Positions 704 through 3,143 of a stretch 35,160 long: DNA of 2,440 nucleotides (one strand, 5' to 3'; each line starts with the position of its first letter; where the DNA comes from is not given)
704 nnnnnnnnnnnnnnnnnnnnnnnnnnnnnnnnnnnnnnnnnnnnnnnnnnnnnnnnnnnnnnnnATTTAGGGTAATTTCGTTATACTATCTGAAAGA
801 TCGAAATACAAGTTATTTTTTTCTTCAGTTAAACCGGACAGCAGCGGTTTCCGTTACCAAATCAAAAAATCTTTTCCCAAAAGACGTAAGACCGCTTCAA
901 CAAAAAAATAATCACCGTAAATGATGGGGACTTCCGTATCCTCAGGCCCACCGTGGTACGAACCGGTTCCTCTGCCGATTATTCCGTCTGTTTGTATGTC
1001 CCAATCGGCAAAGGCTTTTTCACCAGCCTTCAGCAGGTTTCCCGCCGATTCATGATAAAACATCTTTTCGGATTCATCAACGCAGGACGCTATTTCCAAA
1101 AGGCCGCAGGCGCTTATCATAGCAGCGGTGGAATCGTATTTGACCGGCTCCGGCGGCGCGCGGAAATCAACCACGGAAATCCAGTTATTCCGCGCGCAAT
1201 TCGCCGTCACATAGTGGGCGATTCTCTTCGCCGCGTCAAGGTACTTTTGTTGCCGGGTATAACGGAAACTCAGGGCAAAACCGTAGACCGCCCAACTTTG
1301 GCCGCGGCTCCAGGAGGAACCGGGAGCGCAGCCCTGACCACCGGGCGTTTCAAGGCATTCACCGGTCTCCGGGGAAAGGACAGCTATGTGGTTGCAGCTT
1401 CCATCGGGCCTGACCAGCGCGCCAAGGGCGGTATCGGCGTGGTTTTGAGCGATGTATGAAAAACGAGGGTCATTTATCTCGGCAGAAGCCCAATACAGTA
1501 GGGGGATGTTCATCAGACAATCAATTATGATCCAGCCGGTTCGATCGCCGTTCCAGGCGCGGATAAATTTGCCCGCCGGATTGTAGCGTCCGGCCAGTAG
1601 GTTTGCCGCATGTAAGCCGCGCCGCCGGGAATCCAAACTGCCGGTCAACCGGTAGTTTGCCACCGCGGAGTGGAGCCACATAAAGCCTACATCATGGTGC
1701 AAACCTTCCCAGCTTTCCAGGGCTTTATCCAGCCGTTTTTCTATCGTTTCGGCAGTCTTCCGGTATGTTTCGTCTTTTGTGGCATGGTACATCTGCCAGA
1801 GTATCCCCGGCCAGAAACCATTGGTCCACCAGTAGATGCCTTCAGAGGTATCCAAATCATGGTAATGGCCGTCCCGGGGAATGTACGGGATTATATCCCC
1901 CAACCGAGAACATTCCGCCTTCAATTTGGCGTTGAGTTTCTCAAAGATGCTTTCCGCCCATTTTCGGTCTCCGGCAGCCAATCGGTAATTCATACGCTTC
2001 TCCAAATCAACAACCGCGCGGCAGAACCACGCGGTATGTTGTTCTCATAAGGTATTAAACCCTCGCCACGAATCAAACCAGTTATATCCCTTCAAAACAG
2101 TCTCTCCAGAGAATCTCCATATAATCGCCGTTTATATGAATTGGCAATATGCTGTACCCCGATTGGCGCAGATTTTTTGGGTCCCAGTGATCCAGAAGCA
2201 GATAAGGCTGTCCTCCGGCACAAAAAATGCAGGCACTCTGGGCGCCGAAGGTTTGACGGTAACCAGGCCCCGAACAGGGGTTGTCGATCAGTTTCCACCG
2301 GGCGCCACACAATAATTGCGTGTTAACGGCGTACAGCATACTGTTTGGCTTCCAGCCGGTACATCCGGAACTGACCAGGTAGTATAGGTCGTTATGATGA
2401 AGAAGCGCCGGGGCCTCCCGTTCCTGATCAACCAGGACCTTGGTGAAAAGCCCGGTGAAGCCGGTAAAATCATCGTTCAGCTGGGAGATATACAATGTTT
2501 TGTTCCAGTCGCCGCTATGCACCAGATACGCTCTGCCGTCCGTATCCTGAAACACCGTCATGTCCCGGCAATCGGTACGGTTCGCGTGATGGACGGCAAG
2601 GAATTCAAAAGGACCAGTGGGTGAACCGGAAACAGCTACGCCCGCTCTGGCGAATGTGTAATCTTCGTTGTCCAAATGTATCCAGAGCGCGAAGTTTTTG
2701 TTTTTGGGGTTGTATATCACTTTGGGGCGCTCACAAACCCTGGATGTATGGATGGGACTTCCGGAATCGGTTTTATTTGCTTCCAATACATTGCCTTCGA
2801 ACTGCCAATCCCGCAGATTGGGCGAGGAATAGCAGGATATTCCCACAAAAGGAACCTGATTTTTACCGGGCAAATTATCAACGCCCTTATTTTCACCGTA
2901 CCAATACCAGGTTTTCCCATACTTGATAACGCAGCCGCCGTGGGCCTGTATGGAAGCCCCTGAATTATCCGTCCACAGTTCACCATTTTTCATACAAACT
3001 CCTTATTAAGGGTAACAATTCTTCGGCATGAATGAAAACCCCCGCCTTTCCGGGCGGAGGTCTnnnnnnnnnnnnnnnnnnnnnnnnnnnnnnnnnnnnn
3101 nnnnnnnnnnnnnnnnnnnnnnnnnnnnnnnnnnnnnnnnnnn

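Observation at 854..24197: Sixteen-gene, single-strand polysaccharide-utilisation locus of non-Sus design in a spirochaete-like genome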

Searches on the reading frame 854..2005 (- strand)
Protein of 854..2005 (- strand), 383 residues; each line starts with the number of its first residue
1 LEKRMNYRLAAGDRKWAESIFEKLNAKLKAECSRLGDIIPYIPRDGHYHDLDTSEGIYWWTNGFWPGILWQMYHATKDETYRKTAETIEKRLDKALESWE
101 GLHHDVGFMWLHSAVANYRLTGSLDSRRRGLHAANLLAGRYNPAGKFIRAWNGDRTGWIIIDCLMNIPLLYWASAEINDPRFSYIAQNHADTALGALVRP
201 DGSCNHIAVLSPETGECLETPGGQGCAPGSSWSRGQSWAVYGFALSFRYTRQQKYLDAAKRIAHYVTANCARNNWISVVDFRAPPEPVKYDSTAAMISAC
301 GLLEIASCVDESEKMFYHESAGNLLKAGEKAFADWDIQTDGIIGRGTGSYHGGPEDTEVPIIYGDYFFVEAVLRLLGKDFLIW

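Call 5: search_protein_families(library=pfam, proteins=[window:854-2005:-], max_evalue=0.01)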
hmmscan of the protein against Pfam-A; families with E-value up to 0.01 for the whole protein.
window:854-2005:- (383 aa): 2 families
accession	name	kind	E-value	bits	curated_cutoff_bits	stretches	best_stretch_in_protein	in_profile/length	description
PF07470.19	Glyco_hydro_88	-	6e-09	35.8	26.6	1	57-249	26-216/352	Glycosyl Hydrolase Family 88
PF03663.20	Glyco_hydro_76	-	0.0024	17.9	25.9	0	54-86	32-62/366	Glycosyl hydrolase family 76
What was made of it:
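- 854..1993 (-): g1: cytoplasmic GH88 unsaturated glucuronyl hydrolase. Pfam Glyco_hydro_88 scores 35.8 bits against a cut-off of 26.6 (call 5).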

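Call 10: search_solved_structures(query=window:854-2005:-, max_evalue=0.01)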
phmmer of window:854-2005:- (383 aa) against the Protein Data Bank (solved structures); distinct sequences matched with E-value up to 0.01: 8.
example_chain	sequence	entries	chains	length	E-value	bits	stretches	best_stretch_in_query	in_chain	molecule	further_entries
1vd5_A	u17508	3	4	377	1.4e-64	221.7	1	16-375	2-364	unsaturated glucuronyl hydrolase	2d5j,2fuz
2ahf_A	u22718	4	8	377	6.5e-64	219.5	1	16-375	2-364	unsaturated glucuronyl hydrolase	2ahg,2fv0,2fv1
2zzr_A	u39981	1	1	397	1.4e-44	155.9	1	54-379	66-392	Unsaturated glucuronyl hydrolase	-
3anj_A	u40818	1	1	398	1.4e-44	155.8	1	54-379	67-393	Putative uncharacterized protein gbs1889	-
3ani_A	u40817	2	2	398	6.6e-44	153.6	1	54-379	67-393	Putative uncharacterized protein gbs1889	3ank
3vxd_A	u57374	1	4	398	6.6e-44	153.6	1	54-379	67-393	Putative uncharacterized protein gbs1889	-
3wux_A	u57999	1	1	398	7.5e-44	153.4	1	54-379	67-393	Unsaturated chondroitin disaccharide hydrolase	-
3wiw_A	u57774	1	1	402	1.5e-37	132.7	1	60-374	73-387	Glycosyl hydrolase family 88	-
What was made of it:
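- GH88 is closest to the Bacillus GL1 enzyme (call 10).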

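Call 29: search_protein_families(library=ncbifam, proteins=[window:854-2005:-], max_evalue=0.01)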
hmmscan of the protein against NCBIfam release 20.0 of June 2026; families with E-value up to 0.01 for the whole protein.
window:854-2005:- (383 aa): 0 families

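Call 82: search_solved_structures(query=window:854-1993:-, max_evalue=1e-50, show_alignments=1)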
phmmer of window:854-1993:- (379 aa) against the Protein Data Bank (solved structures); distinct sequences matched with E-value up to 1e-50: 2.
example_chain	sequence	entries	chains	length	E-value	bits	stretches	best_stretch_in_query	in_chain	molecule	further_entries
1vd5_A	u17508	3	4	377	1.4e-64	221.7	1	12-371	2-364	unsaturated glucuronyl hydrolase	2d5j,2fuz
2ahf_A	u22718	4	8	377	6.4e-64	219.5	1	12-371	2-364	unsaturated glucuronyl hydrolase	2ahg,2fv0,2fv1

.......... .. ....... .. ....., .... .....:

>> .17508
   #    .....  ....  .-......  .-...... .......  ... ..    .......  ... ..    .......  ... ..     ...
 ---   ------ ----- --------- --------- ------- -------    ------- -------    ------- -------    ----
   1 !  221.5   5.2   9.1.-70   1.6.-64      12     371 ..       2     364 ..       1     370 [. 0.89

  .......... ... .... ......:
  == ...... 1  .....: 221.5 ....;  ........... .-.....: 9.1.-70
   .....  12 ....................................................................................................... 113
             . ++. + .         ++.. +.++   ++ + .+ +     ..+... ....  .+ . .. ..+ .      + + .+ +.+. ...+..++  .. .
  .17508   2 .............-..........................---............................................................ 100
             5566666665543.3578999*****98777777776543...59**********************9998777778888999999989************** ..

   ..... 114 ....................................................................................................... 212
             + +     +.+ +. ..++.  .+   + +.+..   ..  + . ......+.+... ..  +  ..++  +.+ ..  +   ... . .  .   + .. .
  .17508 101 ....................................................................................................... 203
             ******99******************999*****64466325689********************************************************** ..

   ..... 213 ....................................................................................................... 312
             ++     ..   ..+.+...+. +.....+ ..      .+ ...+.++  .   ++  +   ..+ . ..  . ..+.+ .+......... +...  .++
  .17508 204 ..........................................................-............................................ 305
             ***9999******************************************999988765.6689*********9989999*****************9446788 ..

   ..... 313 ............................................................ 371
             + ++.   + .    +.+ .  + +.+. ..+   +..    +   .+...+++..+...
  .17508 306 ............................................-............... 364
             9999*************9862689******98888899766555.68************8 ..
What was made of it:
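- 854..1993 (-): PDB 1vd5 (Bacillus GL1 UGL) matches at 1.4e-64, and D88 and D149 align with hhDvgf and iiiDc (calls 10, 82).
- On GH88: D88 aligns with hhDvgf and D149 with iiiDc (call 82).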

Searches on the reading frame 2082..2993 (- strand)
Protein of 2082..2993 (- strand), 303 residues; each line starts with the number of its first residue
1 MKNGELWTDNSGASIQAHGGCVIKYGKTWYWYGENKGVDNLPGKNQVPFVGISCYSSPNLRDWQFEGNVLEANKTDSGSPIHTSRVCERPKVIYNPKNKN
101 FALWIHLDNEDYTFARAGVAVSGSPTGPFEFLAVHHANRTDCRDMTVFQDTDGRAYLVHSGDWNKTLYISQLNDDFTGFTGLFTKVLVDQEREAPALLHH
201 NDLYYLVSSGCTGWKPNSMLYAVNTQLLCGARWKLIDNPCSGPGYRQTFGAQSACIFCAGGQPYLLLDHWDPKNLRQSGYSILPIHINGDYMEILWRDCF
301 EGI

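Call 5: search_protein_families(library=pfam, proteins=[window:2082-2993:-], max_evalue=0.01)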
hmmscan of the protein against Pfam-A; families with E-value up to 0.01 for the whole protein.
window:2082-2993:- (303 aa): 1 family
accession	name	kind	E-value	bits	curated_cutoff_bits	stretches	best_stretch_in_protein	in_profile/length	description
PF04616.20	Glyco_hydro_43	-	2.2e-20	73.6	32.2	1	49-233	32-223/288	Glycosyl hydrolases family 43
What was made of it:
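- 2082..2993 (-): g2: cytoplasmic GH43, subfamily-24-like exo-beta-1,3-galactanase. Pfam GH43 scores 73.6 bits (call 5).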

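Call 11: search_solved_structures(query=window:2082-2993:-, max_evalue=0.01)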
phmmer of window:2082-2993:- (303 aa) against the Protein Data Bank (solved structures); distinct sequences matched with E-value up to 0.01: 16.
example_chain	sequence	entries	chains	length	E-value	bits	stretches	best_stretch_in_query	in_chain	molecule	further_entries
6eug_A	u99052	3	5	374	6.4e-58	199.6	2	142-298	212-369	Beta-glucanase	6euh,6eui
6euf_A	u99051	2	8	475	1e-48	169.4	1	3-300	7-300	Beta-glucanase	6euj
7bys_A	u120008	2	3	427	2.8e-45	158.1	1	3-298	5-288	Galactan 1,3-beta-galactosidase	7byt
7byv_A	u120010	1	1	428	7.5e-45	156.7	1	3-298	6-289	Galactan 1,3-beta-galactosidase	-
7byx_A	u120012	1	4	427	1.9e-44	155.4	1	3-298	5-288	Galactan 1,3-beta-galactosidase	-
3vsf_A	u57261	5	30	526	2.7e-44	154.9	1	3-286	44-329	Ricin B lectin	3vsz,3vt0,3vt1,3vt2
5flw_A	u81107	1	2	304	2.2e-35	125.6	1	8-302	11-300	EXO-BETA-1,3-GALACTANASE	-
3nqh_A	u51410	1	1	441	9e-22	80.8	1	2-293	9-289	Glycosyl hydrolase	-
5a8c_A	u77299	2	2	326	3.8e-08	36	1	22-234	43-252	CARBOHYDRATE BINDING FAMILY 6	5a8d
3kst_A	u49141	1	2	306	4.2e-07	32.6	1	50-275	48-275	Endo-1,4-beta-xylanase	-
3qz4_A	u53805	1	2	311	4.3e-06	29.3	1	53-217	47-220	Endo-1,4-beta-xylanase D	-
4qqs_A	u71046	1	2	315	8.3e-06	28.3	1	51-166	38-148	Glycoside hydrolase family 43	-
4nov_A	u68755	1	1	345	8e-05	25.1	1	53-223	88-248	Xylosidase/arabinofuranosidase Xsa43E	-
5glk_A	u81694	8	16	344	0.00034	23.1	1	106-168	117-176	Glycoside hydrolase family 43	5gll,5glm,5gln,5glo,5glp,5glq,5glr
9x3m_A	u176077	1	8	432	0.00044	22.7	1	95-191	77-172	Xylan 1,4-beta-xylosidase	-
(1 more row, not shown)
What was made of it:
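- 2082..2993 (-): The best PDB hits are 6eug/6euf, 7bys, 3vsf and 5flw at 6e-58 to 2e-35 (call 11).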

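Call 29: search_protein_families(library=ncbifam, proteins=[window:2082-2993:-], max_evalue=0.01)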
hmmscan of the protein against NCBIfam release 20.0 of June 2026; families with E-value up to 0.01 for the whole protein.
window:2082-2993:- (303 aa): 1 family
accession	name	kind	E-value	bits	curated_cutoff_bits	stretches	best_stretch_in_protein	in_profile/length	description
NF049888.1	AlphArabdaseBT0367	equivalog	0.00081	18.2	800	1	17-175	44-213/486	arabinan endo-1,5-alpha-L-arabinosidase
